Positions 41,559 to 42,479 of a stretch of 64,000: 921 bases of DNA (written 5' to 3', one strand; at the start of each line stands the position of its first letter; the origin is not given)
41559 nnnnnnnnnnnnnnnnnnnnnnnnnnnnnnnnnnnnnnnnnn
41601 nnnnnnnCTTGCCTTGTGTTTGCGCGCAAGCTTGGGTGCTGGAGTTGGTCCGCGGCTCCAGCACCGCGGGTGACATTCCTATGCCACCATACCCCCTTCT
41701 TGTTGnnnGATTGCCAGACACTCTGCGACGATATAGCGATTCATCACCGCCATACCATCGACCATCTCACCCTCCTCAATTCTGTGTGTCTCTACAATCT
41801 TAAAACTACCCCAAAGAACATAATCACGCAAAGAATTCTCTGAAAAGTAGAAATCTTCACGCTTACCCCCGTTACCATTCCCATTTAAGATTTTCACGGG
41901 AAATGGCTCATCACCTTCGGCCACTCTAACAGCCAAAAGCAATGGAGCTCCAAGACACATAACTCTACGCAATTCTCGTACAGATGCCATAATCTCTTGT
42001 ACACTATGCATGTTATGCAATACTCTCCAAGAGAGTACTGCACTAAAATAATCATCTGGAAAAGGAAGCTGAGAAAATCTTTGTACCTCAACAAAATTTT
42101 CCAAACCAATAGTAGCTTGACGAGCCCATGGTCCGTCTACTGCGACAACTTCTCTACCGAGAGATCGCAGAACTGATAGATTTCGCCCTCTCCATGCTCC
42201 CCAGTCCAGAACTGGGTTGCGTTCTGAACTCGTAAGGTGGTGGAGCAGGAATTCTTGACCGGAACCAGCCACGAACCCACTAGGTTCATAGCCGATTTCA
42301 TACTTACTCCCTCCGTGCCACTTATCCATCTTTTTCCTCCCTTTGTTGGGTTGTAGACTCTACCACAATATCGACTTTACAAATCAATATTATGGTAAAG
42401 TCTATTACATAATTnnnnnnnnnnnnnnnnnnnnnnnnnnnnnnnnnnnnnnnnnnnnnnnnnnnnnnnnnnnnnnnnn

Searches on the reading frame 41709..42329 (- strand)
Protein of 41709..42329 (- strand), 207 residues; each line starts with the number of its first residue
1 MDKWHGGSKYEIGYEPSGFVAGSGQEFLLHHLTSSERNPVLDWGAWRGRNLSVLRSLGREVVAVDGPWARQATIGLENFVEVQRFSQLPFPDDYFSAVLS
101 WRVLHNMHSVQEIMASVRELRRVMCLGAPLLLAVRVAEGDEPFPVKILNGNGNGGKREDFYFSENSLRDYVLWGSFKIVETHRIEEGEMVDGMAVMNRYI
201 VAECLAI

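Call 32: search_protein_families(library=pfam, proteins=[window:41709-42329:-], max_evalue=0.1)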
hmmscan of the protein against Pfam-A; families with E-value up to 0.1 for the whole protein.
window:41709-42329:- (207 aa): 3 families
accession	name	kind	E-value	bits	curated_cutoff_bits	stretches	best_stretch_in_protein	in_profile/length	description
PF08241.18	Methyltransf_11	-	6.2e-07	30.4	21.2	1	41-125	1-88/95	Methyltransferase domain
PF13489.12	Methyltransf_23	-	1.3e-05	25.5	27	1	34-119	20-106/164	Methyltransferase domain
PF13649.12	Methyltransf_25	-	0.0001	23.4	27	1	40-124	1-93/97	Methyltransferase domain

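Call 33: search_protein_families(library=phrogs, proteins=[window:41709-42329:-], max_evalue=0.1)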
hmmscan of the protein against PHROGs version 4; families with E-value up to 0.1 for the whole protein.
window:41709-42329:- (207 aa): 1 family
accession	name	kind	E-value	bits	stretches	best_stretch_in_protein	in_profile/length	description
phrog_6636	-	other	0.0013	19.2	1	82-134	64-111/177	methyltransferase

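Call 34: search_protein_families(library=padloc, proteins=[window:41709-42329:-], max_evalue=0.1)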
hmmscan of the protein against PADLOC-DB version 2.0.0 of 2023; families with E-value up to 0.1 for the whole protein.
window:41709-42329:- (207 aa): 0 families
